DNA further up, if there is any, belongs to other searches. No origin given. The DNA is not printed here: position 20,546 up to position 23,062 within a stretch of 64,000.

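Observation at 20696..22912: Pyruvate-kinase-like catalytic domain fused in frame to ATP sulfurylase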

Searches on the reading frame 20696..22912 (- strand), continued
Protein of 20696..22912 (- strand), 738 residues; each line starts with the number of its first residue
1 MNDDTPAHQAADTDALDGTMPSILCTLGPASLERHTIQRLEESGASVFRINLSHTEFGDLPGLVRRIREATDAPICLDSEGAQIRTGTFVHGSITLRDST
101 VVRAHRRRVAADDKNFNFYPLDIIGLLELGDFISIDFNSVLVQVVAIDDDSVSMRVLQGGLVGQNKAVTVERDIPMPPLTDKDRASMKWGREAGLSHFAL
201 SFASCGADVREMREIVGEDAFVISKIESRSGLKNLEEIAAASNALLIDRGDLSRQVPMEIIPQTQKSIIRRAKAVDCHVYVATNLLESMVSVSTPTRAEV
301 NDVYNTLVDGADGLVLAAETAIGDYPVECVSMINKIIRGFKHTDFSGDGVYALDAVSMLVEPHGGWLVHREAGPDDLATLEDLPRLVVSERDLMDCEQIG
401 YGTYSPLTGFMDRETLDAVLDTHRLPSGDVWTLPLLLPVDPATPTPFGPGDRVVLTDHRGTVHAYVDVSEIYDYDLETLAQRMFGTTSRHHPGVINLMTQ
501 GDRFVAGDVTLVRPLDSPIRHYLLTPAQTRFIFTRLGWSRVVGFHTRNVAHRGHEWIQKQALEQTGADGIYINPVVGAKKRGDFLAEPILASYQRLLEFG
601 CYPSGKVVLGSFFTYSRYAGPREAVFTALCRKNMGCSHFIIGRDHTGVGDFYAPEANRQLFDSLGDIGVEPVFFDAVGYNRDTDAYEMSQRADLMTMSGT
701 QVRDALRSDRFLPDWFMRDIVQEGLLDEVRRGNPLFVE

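Call 55: search_protein_families(library=pfam, proteins=[P0157, P0158, P0170, P0189, P0191, P0213, P0231, P0215, P0222, P0245], max_evalue=0.00001)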
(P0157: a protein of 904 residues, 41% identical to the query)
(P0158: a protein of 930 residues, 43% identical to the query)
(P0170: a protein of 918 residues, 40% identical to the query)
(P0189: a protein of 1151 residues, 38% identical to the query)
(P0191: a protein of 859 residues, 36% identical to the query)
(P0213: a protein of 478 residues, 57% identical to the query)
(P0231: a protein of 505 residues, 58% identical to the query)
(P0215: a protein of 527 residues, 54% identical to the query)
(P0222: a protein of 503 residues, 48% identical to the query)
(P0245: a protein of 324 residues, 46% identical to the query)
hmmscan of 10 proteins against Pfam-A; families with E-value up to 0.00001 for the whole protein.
P0157 (904 aa): 4 families
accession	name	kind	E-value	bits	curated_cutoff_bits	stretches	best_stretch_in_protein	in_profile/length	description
PF01747.23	ATP-sulfurylase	-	9.3e-72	241.3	24.3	1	508-715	2-210/212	ATP-sulfurylase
PF00224.27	PK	-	2.4e-62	211.4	30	1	3-315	5-328/328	Pyruvate kinase, barrel domain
PF01583.26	APS_kinase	-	1.4e-42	145.7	21.1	1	735-886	1-152/152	Adenylylsulphate kinase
PF14306.12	PUA_2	-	3.2e-33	115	27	1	365-501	25-159/159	PUA-like domain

P0158 (930 aa): 4 families
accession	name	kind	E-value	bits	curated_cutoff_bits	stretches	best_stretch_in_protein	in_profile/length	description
PF01747.23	ATP-sulfurylase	-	4.2e-77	258.8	24.3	1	529-740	2-211/212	ATP-sulfurylase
PF00224.27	PK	-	2.7e-64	217.8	30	1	6-322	3-328/328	Pyruvate kinase, barrel domain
PF01583.26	APS_kinase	-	6.9e-50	169.5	21.1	1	757-907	2-152/152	Adenylylsulphate kinase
PF14306.12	PUA_2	-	1.7e-44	151.7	27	1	367-522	1-159/159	PUA-like domain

P0170 (918 aa): 4 families
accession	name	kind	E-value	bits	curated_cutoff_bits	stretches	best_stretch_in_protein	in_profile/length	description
PF01747.23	ATP-sulfurylase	-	2.5e-75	253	24.3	1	521-730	5-210/212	ATP-sulfurylase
PF00224.27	PK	-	6.1e-64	216.6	30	1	3-314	2-328/328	Pyruvate kinase, barrel domain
PF01583.26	APS_kinase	-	3.9e-49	167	21.1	1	749-895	3-151/152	Adenylylsulphate kinase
PF14306.12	PUA_2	-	1.7e-48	164.7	27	1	359-511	2-159/159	PUA-like domain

P0189 (1151 aa): 4 families
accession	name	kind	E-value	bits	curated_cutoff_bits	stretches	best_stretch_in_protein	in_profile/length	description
PF01747.23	ATP-sulfurylase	-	1.9e-77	259.9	24.3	1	933-1140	2-211/212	ATP-sulfurylase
PF00224.27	PK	-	2.1e-73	247.7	30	1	453-755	3-328/328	Pyruvate kinase, barrel domain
PF01663.27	Phosphodiest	-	1.7e-42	146.7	23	1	5-382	1-318/342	Type I phosphodiesterase / nucleotide pyrophosphatase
PF14306.12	PUA_2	-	3.3e-37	128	27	1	798-927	28-158/159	PUA-like domain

P0191 (859 aa): 4 families
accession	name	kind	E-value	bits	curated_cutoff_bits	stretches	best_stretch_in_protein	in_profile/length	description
PF00224.27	PK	-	1.7e-87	294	30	1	1-313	1-327/328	Pyruvate kinase, barrel domain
PF01747.23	ATP-sulfurylase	-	4e-81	271.9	24.3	1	638-848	2-211/212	ATP-sulfurylase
PF14306.12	PUA_2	-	1.7e-41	141.9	27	1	479-628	1-156/159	PUA-like domain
PF02887.21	PK_C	-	1.1e-21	77.5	28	1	344-459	1-114/114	Pyruvate kinase, alpha/beta domain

P0213 (478 aa): 2 families
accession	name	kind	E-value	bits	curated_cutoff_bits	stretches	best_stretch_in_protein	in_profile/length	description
PF00224.27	PK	-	2.1e-67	228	30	1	2-313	3-328/328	Pyruvate kinase, barrel domain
PF00571.33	CBS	-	1.1e-14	54.9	24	1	354-407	6-56/57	CBS domain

P0231 (505 aa): 2 families
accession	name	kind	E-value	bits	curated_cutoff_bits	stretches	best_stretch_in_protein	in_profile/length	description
PF00224.27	PK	-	1.5e-59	202.2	30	1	4-300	5-325/328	Pyruvate kinase, barrel domain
PF01583.26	APS_kinase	-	3.2e-43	147.8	21.1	1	328-476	4-152/152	Adenylylsulphate kinase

P0215 (527 aa): 1 family
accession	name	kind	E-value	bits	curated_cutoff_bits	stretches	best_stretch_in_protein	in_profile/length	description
PF00224.27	PK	-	4.2e-63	213.8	30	1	28-335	5-328/328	Pyruvate kinase, barrel domain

P0222 (503 aa): 1 family
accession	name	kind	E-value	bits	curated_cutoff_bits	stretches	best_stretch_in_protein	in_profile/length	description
PF00224.27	PK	-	1.1e-60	205.9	30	1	3-311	4-327/328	Pyruvate kinase, barrel domain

P0245 (324 aa): 1 family
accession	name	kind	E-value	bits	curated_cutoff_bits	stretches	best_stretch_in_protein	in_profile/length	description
PF00224.27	PK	-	1.2e-60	205.8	30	1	2-308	4-327/328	Pyruvate kinase, barrel domain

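Call 77: predict_structure(alignment_id=A4)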
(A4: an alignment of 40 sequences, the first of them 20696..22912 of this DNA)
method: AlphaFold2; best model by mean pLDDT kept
length: 738 residues; sequences in the alignment: 40
mean_pLDDT: 79.3   pTM: 0.71
mean pLDDT of the five models: 79.3, 70.5, 68.0, 65.3, 62.0
residues with pLDDT >= 90: 241; 70-90: 355; 50-70: 64; < 50: 78
segments of 3 or more residues with pLDDT < 50: 1-18, 343-369, 403-433
pLDDT, mean of each block of 10 residues (from residue 1): 33 37 82 88 91 88 94 94 83 85 91 88 88 83 90 91 86 83 95 96 94 96 92 94 91 69 84 92 67 67 80 77 71 82 42 25 32 72 88 79 41 40 40 63 77 91 85 84 82 85 79 80 77 80 90 93 94 82 88 90 89 72 79 85 70 83 74 85 83 79 91 94 93 90
secondary structure, 60 per line:
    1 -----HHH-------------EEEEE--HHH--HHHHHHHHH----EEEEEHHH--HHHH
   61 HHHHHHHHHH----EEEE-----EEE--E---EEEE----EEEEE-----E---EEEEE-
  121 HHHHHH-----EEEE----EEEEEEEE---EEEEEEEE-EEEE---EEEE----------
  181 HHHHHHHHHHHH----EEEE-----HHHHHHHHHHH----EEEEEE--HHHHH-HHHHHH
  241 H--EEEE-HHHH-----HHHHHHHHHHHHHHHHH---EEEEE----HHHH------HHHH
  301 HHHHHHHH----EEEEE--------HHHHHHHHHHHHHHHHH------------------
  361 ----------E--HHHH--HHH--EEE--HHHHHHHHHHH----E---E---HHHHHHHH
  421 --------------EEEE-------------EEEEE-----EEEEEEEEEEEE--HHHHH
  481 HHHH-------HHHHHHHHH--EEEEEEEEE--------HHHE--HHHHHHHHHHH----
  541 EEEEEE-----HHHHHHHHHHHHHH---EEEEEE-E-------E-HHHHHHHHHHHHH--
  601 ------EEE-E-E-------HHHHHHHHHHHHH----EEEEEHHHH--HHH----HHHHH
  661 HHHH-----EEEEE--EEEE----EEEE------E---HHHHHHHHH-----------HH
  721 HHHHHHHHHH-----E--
elements in order (helices of 4 or more, strands of 3 or more residues): E22-26 H34-42 E47-51 H57-70 E75-78 E84-86 E93-96 E101-105 E115-119 H121-126 E132-135 E140-147 E151-158 E160-163 E167-170 H181-192 E197-200 H206-216 E221-226 H229-233 H235-241 E244-247 H249-252 H258-274 E278-282 H287-290 H297-308 E313-317 H326-342 H374-377 E385-387 H390-400 H413-420 E435-438 E452-456 E462-473 H476-484 H492-500 E503-511 H526-536 E541-546 H552-565 E569-574 H586-598 E607-609 H621-633 E638-642 H643-646 H656-664 E670-674 E677-680 E685-688 H699-707 H719-730

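Call 83: list_cluster_members(proteins=[window:20696-22912:-, P0001, P0003, P0062, P0095, P0100])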
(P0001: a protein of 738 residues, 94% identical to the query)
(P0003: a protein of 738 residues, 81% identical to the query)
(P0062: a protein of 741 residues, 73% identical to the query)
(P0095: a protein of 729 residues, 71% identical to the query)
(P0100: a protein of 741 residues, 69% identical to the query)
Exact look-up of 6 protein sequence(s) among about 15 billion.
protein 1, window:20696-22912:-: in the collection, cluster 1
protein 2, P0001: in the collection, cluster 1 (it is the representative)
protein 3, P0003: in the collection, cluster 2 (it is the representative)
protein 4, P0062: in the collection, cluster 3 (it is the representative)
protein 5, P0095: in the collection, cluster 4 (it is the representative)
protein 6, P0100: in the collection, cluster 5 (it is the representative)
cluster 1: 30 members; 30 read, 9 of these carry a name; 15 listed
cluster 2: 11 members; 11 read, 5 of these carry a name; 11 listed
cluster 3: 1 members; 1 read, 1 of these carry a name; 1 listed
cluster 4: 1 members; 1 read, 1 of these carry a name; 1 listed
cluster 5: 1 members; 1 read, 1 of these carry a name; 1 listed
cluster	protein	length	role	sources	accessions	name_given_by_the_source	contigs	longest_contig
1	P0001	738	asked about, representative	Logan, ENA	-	-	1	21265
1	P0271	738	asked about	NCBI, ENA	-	-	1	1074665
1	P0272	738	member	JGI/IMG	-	ATP sulfurylase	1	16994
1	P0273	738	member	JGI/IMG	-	ATP sulfurylase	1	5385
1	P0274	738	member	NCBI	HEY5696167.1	MAG TPA: pyruvate kinase [Acidimicrobiales bacterium]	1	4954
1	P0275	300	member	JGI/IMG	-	ATP sulfurylase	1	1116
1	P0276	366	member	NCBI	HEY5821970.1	MAG TPA: hypothetical protein VIT20_08335, partial [Propionibacteriaceae bacterium]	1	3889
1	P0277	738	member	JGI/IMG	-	ATP sulfurylase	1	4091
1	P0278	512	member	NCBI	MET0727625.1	MAG: pyruvate kinase, partial [Acidimicrobiales bacterium]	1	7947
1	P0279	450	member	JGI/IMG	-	ATP sulfurylase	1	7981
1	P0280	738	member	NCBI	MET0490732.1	MAG: pyruvate kinase [Acidimicrobiales bacterium]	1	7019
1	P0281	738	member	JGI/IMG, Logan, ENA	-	-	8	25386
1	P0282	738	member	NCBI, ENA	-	-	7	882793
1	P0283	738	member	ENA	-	-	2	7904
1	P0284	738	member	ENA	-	-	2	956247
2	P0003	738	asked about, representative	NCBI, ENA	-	-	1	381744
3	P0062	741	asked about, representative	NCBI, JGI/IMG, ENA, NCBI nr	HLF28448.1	MAG TPA: pyruvate kinase [Anaerolineae bacterium] | pyruvate kinase [Anaerolineae bacterium]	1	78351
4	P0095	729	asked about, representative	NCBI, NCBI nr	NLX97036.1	MAG: sulfate adenylyltransferase [Rhodopirellula sp.] | sulfate adenylyltransferase [Rhodopirellula sp.]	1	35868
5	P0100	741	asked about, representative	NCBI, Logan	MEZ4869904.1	MAG: pyruvate kinase [Caldilineaceae bacterium]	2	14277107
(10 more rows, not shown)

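Call 84: fold_search(model_id=the predicted structure, library=pdb)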
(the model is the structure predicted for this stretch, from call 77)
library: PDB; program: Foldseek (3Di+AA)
matches with E <= 10: 1758; with E <= 0.001: 635
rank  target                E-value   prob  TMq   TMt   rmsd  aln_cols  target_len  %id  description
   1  4yng_A                1.4e-34  1.00  0.41  0.63  22.7       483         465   25  Twinned pyruvate kinase from E. coli in the T-state (released 2015-03-25)
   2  1pky_A                2.0e-34  1.00  0.41  0.63  22.4       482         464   25  PYRUVATE KINASE FROM E. COLI IN THE T-STATE (released 1995-12-07)
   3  8eq0_A                2.4e-34  1.00  0.41  0.63  22.4       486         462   24  Escherichia coli pyruvate kinase G381A (released 2023-01-18)
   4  8edt_A                2.5e-34  1.00  0.41  0.63  15.1       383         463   28  E. coli Pyruvate kinase (PykF) T462I (released 2022-11-16)
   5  8eds_B                2.9e-34  1.00  0.40  0.62  14.9       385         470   28  Escherichia coli pyruvate kinase (PykF) P70Q (released 2022-11-16)
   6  8eds_A                4.3e-34  1.00  0.40  0.61  15.5       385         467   29  Escherichia coli pyruvate kinase (PykF) P70Q (released 2022-11-16)
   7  8edr_B                5.7e-34  1.00  0.41  0.63  15.0       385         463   28  E. coli pyruvate kinase (PykF) P70Q (released 2022-11-16)
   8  4qg9_A                1.0e-33  1.00  0.41  0.59   4.5       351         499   31  crystal structure of PKM2-R399E mutant (released 2015-02-25)
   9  4fxf_B                1.3e-33  1.00  0.41  0.58   4.3       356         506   31  Structure of M2 pyruvate kinase in complex with phenylalanine (released 2013-03-27)
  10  4yng_C                1.3e-33  1.00  0.41  0.63  15.3       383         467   29  Twinned pyruvate kinase from E. coli in the T-state (released 2015-03-25)
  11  8eq3_A                1.4e-33  1.00  0.41  0.63  15.3       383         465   29  Escherichia coli pyruvate kinase A301T (released 2023-01-18)
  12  8eu4_F                1.5e-33  1.00  0.39  0.61  22.4       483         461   25  Escherichia coli pyruvate kinase A301S (released 2023-01-18)
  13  8edr_A                2.0e-33  1.00  0.40  0.62  14.4       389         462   28  E. coli pyruvate kinase (PykF) P70Q (released 2022-11-16)
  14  4fxj_A                2.1e-33  1.00  0.41  0.59   4.5       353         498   32  Structure of M2 pyruvate kinase in complex with phenylalanine (released 2013-03-27)
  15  8edq_B                2.1e-33  1.00  0.41  0.64  22.5       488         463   24  E. coli pyruvate kinase (PykF) I264F (released 2022-11-16)
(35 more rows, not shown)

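Call 85: find_encoding_contigs(protein=window:20696-22912:-, flank=1000, max_places=4)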
Protein window:20696-22912:- (738 aa): 1 contig read that carries it; 1 place shown.
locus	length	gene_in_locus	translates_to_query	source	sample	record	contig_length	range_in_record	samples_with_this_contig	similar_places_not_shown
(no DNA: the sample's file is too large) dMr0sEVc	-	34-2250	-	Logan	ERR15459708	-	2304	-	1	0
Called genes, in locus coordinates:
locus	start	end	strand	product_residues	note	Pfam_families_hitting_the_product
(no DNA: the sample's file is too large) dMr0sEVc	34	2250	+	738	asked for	PF00224:PK, PF14306:PUA_2, PF01747:ATP-sulfurylase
